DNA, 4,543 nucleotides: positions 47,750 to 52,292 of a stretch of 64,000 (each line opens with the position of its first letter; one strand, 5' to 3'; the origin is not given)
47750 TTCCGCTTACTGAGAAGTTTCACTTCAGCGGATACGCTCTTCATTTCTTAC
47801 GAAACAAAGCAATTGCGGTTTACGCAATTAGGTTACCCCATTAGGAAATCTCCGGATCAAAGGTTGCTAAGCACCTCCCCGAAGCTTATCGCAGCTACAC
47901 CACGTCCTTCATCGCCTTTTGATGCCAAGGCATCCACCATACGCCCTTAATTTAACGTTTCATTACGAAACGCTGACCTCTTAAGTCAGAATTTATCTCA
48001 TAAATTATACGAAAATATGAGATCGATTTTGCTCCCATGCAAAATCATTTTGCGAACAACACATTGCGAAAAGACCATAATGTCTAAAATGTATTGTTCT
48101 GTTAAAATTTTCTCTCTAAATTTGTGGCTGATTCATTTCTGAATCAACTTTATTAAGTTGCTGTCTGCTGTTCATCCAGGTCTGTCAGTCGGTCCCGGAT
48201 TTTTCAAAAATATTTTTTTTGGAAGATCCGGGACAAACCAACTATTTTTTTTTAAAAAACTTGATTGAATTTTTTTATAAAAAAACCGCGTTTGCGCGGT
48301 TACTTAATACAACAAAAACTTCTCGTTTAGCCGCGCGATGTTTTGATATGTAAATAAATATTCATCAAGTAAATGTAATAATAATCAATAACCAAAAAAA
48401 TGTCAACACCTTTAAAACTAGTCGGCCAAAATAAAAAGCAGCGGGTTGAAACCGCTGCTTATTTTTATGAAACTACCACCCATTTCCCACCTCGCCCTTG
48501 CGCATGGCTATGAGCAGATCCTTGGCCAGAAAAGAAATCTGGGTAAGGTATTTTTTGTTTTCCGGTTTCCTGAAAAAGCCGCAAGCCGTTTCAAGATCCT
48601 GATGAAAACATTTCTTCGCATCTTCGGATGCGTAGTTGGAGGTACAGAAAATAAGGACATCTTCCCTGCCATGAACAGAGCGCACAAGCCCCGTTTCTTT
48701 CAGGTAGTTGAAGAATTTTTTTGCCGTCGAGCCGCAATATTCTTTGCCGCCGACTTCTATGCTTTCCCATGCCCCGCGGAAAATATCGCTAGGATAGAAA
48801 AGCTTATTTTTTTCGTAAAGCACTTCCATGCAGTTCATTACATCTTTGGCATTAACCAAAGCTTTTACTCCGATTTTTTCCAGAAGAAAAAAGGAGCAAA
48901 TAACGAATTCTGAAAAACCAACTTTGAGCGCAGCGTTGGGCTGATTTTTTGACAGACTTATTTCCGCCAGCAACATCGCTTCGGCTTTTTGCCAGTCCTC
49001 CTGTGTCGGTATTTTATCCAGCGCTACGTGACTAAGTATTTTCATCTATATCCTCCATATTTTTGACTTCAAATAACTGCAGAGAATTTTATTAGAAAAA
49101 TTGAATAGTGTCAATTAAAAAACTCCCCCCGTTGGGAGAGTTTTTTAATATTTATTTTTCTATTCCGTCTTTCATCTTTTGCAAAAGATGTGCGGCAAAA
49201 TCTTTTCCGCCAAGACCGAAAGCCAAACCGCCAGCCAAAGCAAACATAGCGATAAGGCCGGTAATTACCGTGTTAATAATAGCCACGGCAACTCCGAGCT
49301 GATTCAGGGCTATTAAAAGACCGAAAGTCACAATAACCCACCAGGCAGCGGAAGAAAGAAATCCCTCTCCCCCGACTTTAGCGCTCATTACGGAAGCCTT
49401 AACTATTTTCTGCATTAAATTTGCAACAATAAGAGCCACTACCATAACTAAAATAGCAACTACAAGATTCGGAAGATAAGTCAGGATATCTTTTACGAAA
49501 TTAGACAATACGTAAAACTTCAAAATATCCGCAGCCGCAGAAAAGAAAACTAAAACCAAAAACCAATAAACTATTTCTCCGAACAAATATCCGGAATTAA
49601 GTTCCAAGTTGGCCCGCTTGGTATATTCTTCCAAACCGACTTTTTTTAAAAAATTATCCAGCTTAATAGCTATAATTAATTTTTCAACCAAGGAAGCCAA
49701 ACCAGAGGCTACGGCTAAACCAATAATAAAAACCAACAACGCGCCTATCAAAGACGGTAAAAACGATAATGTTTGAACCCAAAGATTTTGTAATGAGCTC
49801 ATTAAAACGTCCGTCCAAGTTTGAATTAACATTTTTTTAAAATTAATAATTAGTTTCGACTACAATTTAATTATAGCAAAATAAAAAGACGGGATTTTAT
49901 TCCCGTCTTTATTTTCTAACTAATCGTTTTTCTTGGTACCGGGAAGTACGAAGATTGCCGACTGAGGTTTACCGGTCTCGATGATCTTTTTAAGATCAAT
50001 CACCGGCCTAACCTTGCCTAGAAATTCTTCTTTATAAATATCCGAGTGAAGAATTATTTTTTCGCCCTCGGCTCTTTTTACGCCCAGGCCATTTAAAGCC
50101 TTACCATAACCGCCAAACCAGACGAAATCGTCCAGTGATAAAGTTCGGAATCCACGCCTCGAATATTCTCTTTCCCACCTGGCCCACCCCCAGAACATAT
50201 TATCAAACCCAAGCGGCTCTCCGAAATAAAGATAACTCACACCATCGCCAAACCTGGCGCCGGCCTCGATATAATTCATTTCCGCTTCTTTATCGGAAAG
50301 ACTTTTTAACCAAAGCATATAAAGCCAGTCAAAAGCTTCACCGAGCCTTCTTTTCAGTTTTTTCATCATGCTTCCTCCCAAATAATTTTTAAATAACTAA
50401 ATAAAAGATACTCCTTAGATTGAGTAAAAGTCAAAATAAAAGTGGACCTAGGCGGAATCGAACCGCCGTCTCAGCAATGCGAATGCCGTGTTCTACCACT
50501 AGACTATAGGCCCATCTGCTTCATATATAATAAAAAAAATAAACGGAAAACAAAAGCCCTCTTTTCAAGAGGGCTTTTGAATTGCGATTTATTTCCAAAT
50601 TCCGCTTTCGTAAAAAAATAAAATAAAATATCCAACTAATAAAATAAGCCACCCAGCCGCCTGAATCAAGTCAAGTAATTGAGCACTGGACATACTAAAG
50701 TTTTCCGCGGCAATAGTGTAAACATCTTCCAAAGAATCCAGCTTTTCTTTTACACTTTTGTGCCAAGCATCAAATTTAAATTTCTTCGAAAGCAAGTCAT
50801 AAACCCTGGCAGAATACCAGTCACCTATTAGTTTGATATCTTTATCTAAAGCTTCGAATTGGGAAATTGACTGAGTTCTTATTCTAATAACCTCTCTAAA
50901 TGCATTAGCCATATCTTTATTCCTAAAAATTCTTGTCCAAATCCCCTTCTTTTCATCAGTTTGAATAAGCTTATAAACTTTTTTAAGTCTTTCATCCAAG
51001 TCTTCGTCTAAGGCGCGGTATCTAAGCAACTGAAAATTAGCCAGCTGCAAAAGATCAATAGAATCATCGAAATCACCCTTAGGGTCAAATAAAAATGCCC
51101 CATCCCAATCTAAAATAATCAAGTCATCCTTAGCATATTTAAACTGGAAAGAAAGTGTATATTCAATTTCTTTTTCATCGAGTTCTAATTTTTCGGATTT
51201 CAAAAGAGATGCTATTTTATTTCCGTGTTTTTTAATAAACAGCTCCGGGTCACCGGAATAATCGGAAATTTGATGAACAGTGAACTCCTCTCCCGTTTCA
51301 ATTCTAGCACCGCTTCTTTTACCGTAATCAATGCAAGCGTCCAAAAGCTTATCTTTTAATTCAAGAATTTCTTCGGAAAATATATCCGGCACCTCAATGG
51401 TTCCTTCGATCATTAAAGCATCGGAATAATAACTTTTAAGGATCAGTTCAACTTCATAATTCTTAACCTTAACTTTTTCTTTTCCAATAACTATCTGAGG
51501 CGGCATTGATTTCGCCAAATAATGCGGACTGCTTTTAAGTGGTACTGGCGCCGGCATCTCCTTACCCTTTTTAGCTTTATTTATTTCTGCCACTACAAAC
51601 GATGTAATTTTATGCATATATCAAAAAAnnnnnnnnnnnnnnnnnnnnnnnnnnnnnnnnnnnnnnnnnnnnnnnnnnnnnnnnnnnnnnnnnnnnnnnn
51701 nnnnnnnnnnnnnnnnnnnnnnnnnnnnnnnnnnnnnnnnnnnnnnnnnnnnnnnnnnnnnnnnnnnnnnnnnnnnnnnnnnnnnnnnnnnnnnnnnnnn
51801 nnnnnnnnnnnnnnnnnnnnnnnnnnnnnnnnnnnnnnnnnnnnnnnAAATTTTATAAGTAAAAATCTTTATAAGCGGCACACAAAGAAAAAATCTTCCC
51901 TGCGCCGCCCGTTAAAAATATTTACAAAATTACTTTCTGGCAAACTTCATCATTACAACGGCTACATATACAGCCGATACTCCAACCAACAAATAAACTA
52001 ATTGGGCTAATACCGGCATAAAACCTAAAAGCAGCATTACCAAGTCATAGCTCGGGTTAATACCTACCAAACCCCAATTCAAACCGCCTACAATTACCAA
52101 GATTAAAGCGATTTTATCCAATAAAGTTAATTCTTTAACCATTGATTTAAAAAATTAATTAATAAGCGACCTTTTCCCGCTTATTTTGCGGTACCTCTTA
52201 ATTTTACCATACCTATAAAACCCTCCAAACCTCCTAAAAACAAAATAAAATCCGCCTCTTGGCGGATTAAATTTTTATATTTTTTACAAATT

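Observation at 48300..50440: Higher-GC ~2 kb island of three uncharacterised genes between the 23S rRNA gene and tRNA-Ala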

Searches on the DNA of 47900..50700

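Call 83: search_rna_families(source=window, start=47900, end=50700, threshold=evalue, max_evalue=1)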
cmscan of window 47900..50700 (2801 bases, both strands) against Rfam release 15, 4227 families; matches with E-value up to 1: 16.
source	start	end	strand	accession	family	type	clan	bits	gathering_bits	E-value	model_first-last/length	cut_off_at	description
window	50443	50513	-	RF00005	tRNA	Gene; tRNA;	CL00001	61.4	29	3.1e-12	1-71/71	no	tRNA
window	47900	47960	-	RF02541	LSU_rRNA_bacteria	Gene; rRNA;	CL00112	32.5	50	1.6e-07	1-61/2925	3'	Bacterial large subunit ribosomal RNA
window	50547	50644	-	RF01859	Phe_leader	Cis-reg; leader;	-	31.6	55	0.011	1-125/125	no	Phenylalanine leader peptide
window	49073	49153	+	RF02075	STnc230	Gene; sRNA;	-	31.3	50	0.055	1-83/83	no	Enterobacterial sRNA STnc230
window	48428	48558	-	RF02432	SpF25_sRNA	Gene; sRNA;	-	31.2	48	0.018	1-102/102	no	Streptococcus sRNA SpF25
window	49110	49191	-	RF02075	STnc230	Gene; sRNA;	-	31.1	50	0.062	1-83/83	no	Enterobacterial sRNA STnc230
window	48239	48307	-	RF02900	AaHKsRNA82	Gene; sRNA;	-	31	51.4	0.035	1-81/81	no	Aggregatibacter sRNA 82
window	49114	49179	-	RF01859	Phe_leader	Cis-reg; leader;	-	28.7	55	0.05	1-125/125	no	Phenylalanine leader peptide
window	49033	49149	+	RF01859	Phe_leader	Cis-reg; leader;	-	27.4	55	0.096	1-125/125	no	Phenylalanine leader peptide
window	50442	50513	+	RF04354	Plastid-ycf2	Cis-reg;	-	26.5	65.7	0.014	1-75/75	no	Plastid-ycf2 5UTR RNA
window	50548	50640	-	RF00513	Trp_leader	Cis-reg; leader;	-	24.7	41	0.05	1-100/100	no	Tryptophan operon leader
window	49876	49951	-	RF02029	sraA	Gene; sRNA;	-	24.7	56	0.8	1-95/95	no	sraA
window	49874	49953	-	RF02058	STnc400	Gene;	-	22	80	0.43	1-125/125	no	Gammaproteobacterial sRNA STnc400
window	49875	50038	-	RF00558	L20_leader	Cis-reg; leader;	-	21.6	58.7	0.4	1-127/127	no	Ribosomal protein L20 leader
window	50499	50582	+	RF00513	Trp_leader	Cis-reg; leader;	-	20.6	41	0.58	1-100/100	no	Tryptophan operon leader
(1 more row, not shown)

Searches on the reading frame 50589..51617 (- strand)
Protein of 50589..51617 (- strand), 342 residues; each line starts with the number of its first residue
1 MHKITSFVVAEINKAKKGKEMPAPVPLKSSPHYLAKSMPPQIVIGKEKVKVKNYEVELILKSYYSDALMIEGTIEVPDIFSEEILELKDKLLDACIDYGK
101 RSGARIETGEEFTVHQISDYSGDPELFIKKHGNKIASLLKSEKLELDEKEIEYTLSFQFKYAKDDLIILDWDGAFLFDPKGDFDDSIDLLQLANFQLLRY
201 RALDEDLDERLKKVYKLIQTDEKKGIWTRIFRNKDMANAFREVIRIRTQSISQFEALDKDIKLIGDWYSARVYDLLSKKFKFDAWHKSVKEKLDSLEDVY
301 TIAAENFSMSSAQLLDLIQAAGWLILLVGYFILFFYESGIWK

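Call 7: search_protein_families(library=pfam, proteins=[window:50589-51617:-], max_evalue=1)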
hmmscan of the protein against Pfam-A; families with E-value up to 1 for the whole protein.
window:50589-51617:- (342 aa): 2 families
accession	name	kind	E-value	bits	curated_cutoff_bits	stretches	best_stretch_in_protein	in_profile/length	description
PF06757.18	Ins_allergen_rp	-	0.039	14.2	23.2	1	182-245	5-66/174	Insect allergen related repeat, nitrile-specifier detoxification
PF25031.1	SBSPON_C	-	0.11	12.8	27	1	205-235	80-110/125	SBSPON-like, C-terminal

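Call 26: find_related_loci(query=window:50589-51617:-, collection=genome_contigs, flank=10000)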
Query window:50589-51617:- (342 aa) in genome_contigs; peptide patterns used: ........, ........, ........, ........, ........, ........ (x = any residue, [..] = any of these).
100 stretches matched a pattern; 5 encode a relative of the query (tblastn E <= 1e-3); 5 distinct loci.
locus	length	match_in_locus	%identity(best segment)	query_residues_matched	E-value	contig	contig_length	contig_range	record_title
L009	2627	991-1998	77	1-337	0e+0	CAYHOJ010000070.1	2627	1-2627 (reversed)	MAG TPA_asm: uncultured Gammaproteobacteria bacterium isolate ERP119705_co15_489 genome assembly, contig: NODE_60576_len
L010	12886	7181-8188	77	1-337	2e-177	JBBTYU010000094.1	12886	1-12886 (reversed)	MAG: Patescibacteria group bacterium isolate H32-bin107_1 H32_bin107_1_000000000094, whole genome shotgun sequence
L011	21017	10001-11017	66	1-336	6e-156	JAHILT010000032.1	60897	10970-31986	MAG: Patescibacteria group bacterium isolate KR13_N2.mb.37 KR13_N2.mb.37_k141_183733, whole genome shotgun sequence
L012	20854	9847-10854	60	1-338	8e-137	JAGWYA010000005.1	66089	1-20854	MAG: Patescibacteria group bacterium isolate REEB48 contig-150_393, whole genome shotgun sequence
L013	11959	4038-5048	57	2-337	2e-132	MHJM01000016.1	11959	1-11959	MAG: Candidatus Harrisonbacteria bacterium RIFCSPLOWO2_02_FULL_45_10c rifcsplowo2_02_scaffold_23951, whole genome shotgu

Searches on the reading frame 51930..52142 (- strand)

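Call 7: search_protein_families(library=pfam, proteins=[window:51930-52142:-], max_evalue=1)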
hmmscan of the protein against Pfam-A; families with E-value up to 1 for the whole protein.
window:51930-52142:- (70 aa): 2 families
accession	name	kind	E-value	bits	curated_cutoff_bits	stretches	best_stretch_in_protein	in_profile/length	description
PF04070.17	DUF378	-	8.2e-17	61.3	25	1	7-64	2-59/60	Domain of unknown function (DUF378)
PF06168.16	DUF981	-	0.014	15.8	29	1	6-67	90-151/186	Protein of unknown function (DUF981)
